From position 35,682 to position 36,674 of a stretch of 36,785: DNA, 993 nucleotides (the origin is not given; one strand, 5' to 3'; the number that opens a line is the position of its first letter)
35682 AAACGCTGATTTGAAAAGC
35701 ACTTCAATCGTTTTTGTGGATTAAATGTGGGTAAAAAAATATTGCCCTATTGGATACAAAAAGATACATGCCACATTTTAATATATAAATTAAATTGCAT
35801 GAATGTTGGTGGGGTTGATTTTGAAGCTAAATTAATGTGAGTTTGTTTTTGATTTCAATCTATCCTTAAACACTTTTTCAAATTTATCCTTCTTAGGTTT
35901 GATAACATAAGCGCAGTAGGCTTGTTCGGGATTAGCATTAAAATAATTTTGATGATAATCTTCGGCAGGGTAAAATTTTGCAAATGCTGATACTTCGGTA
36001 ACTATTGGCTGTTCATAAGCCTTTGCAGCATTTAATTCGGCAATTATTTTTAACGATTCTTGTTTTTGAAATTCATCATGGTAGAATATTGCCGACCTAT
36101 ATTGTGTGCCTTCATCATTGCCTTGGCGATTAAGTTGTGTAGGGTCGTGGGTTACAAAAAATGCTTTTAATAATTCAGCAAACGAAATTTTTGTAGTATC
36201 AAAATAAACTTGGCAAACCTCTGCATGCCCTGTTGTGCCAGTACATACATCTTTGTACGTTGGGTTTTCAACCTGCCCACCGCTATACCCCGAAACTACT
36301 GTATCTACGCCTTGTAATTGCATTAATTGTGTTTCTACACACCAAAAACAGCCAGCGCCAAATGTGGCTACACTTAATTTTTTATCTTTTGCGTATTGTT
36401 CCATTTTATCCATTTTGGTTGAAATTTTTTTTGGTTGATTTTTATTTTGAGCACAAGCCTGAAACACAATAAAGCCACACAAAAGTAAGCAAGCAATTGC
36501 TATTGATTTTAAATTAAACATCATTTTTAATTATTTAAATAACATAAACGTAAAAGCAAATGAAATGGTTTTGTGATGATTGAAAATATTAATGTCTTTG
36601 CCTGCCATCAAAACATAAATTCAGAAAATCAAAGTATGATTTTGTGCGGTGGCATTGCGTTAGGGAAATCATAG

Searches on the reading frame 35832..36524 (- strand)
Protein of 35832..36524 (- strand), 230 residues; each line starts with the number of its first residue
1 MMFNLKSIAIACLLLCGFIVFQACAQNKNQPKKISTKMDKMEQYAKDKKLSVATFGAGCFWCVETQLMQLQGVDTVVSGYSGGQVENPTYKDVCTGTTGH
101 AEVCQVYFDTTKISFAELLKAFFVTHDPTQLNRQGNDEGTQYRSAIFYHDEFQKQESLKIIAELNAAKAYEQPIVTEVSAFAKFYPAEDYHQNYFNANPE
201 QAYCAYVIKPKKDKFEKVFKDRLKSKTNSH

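Call 7: search_protein_families(library=pfam, proteins=[window:35832-36524:-], max_evalue=0.01)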
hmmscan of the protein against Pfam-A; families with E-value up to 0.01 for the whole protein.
window:35832-36524:- (230 aa): 1 family
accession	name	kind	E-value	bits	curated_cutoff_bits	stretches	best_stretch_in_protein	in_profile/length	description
PF01625.27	PMSR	-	2e-63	213.6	23.7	1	53-204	2-152/153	Peptide methionine sulfoxide reductase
